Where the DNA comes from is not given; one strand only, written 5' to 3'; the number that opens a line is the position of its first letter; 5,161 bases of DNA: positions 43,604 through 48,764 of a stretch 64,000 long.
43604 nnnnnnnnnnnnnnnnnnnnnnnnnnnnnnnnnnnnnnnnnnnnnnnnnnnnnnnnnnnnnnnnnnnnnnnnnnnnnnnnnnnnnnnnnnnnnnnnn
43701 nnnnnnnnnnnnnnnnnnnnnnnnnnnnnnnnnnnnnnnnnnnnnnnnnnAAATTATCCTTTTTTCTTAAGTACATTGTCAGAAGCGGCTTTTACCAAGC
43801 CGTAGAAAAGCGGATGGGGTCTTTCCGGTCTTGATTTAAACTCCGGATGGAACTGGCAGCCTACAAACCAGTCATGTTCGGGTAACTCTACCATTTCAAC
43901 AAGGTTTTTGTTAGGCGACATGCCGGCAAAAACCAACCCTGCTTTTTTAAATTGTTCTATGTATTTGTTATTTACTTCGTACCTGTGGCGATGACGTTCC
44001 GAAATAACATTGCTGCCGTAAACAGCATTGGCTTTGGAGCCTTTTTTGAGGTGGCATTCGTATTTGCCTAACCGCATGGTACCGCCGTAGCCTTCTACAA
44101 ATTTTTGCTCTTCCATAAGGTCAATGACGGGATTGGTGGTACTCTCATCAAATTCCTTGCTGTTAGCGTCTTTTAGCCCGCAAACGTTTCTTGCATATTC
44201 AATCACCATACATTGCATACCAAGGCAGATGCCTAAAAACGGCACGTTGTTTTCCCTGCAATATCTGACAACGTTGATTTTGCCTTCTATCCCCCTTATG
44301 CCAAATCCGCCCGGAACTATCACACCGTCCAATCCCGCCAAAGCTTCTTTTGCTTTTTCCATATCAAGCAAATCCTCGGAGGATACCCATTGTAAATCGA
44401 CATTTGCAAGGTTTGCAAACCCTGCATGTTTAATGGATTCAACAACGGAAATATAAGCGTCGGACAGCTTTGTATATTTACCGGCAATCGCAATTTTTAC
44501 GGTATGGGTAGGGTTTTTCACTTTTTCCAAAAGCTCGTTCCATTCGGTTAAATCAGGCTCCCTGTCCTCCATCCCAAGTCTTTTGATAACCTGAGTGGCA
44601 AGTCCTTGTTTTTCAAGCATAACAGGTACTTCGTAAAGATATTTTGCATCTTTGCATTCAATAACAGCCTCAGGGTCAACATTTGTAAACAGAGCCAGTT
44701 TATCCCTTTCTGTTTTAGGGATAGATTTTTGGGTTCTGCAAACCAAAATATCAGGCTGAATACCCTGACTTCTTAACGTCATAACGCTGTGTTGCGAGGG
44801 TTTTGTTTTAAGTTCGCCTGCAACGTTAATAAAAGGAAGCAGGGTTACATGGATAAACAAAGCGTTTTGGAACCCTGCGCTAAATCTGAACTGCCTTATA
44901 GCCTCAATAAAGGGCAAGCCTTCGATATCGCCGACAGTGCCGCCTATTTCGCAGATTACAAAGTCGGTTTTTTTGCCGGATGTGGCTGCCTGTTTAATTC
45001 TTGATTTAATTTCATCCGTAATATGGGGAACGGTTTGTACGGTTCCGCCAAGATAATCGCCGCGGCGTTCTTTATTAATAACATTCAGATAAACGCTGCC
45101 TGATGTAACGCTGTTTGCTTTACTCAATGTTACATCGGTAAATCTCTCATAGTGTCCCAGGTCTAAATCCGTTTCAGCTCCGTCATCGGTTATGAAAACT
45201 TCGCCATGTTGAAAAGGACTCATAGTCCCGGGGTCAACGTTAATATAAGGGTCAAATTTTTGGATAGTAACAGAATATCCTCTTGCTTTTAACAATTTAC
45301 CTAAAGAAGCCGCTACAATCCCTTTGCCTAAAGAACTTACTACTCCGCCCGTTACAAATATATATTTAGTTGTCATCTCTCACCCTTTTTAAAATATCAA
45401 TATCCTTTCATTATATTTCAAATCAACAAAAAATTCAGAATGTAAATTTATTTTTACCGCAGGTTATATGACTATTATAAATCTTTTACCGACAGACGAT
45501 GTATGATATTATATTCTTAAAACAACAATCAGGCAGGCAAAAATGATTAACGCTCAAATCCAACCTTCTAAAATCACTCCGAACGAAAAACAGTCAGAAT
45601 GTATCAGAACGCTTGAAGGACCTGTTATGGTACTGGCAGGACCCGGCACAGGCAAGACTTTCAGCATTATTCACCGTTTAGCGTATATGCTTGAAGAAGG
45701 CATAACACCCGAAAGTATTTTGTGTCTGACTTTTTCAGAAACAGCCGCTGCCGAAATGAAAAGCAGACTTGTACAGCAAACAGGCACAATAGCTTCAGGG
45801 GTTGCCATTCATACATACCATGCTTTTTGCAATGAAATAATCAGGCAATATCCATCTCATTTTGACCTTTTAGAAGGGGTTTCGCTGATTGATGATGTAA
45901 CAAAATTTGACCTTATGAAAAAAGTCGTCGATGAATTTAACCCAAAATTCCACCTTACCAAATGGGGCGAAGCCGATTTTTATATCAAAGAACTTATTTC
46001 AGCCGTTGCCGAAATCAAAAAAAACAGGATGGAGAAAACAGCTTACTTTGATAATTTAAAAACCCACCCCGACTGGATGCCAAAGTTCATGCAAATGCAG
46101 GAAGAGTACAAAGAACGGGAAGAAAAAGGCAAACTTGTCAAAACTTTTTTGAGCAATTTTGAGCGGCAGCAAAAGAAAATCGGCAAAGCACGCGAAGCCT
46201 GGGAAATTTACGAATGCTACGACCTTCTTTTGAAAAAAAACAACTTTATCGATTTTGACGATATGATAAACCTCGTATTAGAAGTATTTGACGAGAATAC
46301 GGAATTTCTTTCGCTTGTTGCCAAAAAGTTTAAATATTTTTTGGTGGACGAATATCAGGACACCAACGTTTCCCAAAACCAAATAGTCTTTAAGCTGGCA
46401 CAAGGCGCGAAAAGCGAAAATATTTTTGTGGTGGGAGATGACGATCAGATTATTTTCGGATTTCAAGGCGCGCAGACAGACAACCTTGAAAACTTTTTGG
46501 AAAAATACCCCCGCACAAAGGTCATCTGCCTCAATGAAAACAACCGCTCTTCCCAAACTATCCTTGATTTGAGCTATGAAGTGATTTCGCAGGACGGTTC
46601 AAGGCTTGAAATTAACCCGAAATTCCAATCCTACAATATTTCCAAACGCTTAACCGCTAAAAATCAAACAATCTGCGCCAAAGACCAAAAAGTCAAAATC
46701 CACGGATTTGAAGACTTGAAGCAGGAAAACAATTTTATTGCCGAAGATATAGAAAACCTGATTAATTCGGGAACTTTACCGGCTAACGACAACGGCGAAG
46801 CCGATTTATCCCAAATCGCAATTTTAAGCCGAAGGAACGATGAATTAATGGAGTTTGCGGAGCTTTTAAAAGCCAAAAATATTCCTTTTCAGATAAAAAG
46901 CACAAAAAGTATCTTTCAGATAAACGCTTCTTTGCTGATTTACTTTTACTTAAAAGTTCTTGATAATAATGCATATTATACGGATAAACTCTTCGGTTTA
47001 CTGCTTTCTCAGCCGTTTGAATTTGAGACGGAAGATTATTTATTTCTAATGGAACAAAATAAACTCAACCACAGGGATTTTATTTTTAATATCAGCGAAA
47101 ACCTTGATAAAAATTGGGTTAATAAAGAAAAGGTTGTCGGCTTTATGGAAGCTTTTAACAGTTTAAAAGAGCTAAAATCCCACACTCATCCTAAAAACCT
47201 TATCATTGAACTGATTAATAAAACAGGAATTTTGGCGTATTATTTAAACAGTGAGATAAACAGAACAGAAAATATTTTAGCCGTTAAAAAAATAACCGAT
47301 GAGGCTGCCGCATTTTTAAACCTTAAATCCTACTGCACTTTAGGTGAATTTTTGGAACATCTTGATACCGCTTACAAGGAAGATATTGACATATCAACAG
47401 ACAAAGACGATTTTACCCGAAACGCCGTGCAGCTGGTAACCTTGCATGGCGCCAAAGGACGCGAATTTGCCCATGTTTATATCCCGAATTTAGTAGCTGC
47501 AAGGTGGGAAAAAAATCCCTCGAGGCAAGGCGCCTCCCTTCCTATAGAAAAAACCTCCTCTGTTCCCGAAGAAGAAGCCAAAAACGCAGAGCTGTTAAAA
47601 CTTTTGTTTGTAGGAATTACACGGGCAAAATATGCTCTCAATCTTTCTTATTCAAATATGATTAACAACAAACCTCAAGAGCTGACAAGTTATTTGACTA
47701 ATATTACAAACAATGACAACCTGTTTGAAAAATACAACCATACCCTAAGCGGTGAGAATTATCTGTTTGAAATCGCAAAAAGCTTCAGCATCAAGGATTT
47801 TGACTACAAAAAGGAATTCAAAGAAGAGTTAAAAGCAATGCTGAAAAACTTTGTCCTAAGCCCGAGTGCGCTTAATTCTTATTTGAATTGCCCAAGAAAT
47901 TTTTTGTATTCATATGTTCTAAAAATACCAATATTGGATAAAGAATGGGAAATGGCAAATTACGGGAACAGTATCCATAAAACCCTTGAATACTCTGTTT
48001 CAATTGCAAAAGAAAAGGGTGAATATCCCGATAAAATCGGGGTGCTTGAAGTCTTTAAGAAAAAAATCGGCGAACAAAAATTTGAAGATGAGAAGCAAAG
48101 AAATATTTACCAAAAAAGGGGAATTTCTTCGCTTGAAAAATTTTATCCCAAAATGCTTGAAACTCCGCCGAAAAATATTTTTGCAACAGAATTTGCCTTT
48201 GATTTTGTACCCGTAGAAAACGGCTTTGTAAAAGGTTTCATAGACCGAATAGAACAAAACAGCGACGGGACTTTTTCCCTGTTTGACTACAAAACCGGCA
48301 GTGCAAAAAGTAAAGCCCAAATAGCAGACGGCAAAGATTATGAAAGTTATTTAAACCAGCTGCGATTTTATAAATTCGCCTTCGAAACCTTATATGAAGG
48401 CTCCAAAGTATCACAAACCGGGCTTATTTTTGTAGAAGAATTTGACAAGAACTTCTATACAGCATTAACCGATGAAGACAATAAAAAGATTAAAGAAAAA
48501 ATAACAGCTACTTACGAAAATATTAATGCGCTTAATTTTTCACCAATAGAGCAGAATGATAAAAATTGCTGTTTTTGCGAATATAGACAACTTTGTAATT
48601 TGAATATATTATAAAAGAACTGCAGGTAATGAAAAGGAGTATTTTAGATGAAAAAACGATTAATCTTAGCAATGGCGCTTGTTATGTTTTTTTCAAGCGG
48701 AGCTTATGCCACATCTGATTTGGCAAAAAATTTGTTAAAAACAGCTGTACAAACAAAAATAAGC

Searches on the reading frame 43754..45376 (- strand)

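Call 23: search_protein_families(library=pfam, proteins=[window:43754-45376:-], max_evalue=0.0001)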
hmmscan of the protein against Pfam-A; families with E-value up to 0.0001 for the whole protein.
window:43754-45376:- (540 aa): 3 families
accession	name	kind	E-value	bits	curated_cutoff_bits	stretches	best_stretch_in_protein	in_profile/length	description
PF06418.20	CTP_synth_N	-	7.8e-126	419.3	26.1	1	4-269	1-265/265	CTP synthase N-terminus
PF00117.34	GATase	-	4.4e-41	141.1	22.8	1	304-529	2-189/190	Glutamine amidotransferase class-I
PF07722.19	Peptidase_C26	-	5.8e-10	39.7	20.5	1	367-512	95-219/219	Peptidase C26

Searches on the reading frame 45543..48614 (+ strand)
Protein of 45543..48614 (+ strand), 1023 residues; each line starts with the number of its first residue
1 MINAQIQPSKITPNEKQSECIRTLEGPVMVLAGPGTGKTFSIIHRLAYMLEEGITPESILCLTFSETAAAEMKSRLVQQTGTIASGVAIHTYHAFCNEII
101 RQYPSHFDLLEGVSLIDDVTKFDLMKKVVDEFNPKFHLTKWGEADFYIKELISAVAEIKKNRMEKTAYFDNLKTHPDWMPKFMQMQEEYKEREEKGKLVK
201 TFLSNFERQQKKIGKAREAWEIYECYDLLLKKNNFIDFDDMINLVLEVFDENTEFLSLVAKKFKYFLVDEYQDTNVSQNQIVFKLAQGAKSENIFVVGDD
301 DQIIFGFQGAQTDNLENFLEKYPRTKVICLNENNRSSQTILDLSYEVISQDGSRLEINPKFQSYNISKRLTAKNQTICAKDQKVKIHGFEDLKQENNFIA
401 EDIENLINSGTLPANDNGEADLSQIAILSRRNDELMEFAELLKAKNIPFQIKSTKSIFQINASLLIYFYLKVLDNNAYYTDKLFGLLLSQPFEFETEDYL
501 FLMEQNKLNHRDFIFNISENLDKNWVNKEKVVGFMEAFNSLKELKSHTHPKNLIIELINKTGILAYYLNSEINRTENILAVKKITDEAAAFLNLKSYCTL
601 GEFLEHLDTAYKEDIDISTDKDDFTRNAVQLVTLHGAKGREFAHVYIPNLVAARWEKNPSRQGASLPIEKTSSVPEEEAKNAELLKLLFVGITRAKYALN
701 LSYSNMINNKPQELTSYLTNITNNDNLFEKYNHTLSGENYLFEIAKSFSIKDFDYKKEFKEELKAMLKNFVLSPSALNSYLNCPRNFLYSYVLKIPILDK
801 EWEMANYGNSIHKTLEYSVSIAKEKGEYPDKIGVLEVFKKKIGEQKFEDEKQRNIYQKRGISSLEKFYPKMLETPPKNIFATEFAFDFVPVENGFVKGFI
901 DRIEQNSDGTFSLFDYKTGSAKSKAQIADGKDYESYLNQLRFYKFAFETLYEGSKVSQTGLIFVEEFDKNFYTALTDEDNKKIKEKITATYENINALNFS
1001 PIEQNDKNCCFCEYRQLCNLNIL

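Call 23: search_protein_families(library=pfam, proteins=[window:45543-48614:+], max_evalue=0.0001)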
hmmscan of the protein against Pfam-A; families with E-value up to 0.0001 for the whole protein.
window:45543-48614:+ (1023 aa): 7 families
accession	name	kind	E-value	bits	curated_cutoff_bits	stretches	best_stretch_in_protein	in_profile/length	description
PF00580.27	UvrD-helicase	-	1.3e-64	218.9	23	1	14-323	2-271/271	UvrD/REP helicase N-terminal domain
PF12705.13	PDDEXK_1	-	2.6e-28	100.1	22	1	772-1019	2-247/247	PD-(D/E)XK nuclease superfamily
PF13361.12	UvrD_C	-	1.2e-24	87.8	25.6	1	328-705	1-349/350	UvrD-like helicase C-terminal domain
PF13245.12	AAA_19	-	5.7e-19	69.1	25.1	1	24-307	10-133/134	AAA domain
PF01930.23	Cas_Cas4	-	4.2e-07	30.6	22.7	1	899-1018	55-158/160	Domain of unknown function DUF83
PF13538.12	UvrD_C_2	-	8.5e-06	26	27.4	0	631-652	4-27/52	UvrD-like helicase C-terminal domain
PF13604.12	AAA_30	-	1.1e-05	25.8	27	0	14-91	3-81/191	AAA domain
